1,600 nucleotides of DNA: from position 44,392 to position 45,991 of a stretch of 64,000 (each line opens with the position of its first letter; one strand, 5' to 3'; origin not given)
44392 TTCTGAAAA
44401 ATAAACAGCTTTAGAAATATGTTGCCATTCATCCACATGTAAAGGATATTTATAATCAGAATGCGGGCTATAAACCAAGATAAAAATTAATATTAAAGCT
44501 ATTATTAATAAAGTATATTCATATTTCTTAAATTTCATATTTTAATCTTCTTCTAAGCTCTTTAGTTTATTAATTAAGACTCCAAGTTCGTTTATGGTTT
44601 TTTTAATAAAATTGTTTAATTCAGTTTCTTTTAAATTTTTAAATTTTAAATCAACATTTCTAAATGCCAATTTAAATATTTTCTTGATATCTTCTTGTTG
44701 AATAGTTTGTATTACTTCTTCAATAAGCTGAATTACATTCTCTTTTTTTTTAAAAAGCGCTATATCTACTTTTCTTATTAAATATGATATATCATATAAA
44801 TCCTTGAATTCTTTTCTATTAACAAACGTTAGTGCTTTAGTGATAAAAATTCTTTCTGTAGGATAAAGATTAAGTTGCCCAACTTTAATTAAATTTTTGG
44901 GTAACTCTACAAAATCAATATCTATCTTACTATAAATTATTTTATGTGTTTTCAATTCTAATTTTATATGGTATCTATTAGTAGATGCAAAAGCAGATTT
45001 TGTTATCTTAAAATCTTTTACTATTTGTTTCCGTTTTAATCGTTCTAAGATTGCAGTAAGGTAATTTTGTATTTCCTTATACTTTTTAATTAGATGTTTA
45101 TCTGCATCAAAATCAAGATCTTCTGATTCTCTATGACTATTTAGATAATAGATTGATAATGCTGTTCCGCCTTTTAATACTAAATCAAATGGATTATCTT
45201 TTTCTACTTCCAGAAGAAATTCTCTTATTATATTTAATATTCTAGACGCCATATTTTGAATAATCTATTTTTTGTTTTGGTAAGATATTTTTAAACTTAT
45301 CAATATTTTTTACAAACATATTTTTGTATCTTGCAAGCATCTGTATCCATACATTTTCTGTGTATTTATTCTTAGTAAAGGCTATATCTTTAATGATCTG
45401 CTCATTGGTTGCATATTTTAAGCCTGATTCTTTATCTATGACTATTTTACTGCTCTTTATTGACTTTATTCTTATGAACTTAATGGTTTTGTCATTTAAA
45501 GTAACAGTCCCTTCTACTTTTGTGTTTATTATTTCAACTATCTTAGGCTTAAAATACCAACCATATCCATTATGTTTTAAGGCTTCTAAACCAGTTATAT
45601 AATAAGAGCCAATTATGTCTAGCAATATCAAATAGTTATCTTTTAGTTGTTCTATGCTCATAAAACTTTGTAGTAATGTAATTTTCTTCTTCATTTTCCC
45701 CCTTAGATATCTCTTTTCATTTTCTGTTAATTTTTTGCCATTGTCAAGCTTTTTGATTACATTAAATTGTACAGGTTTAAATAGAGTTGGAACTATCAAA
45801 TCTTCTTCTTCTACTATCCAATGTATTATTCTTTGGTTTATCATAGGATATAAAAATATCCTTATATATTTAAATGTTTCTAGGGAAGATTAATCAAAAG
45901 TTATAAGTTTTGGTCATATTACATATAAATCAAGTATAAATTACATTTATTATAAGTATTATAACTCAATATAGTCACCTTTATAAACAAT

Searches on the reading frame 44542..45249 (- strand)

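Call 3: search_protein_families(library=pfam, proteins=[window:44542-45249:-], max_evalue=1)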
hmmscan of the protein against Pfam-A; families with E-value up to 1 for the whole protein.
window:44542-45249:- (235 aa): 4 families
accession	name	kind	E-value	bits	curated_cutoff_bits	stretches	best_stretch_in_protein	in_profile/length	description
PF08843.17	AbiEii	-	5.5e-22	79.3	22.5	1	22-189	14-201/238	Nucleotidyl transferase AbiEii toxin, Type IV TA system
PF12295.13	Symplekin_C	-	0.013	15.9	25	1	139-221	57-136/182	Symplekin tight junction protein C terminal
PF07308.18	DUF1456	-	0.063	13.9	27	1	158-220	5-64/68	Protein of unknown function (DUF1456)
PF02216.22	B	-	0.19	12.2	27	1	195-217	11-32/53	B domain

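Call 4: search_protein_families(library=ncbifam, proteins=[window:44542-45249:-], max_evalue=1)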
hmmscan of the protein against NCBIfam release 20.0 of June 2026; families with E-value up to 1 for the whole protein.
window:44542-45249:- (235 aa): 1 family
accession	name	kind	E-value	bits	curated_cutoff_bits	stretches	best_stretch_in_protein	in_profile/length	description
NF006284.1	PRK08456.1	equivalog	0.3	10.2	380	1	84-124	45-85/252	flagellar motor stator protein MotA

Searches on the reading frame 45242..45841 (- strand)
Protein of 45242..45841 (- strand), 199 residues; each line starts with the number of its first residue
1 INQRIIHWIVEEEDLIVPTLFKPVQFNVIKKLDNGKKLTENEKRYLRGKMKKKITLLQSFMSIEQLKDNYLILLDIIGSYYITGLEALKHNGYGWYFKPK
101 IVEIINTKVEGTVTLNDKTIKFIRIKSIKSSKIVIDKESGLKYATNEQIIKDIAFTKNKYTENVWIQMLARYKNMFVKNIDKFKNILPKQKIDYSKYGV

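Call 3: search_protein_families(library=pfam, proteins=[window:45242-45841:-], max_evalue=1)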
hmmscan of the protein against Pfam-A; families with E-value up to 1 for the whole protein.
window:45242-45841:- (199 aa): 2 families
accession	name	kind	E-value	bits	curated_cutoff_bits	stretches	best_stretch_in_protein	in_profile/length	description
PF17075.10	RRT14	-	0.0036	17.9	27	1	22-66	86-130/196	Regular of rDNA transcription protein 14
PF23740.1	Ig_ZP2_3rd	-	0.068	13.7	27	0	113-156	20-59/93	Zona pellucida sperm-binding protein 2, Ig-like domain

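Call 4: search_protein_families(library=ncbifam, proteins=[window:45242-45841:-], max_evalue=1)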
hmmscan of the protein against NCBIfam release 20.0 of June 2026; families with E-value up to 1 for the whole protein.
window:45242-45841:- (199 aa): 0 families
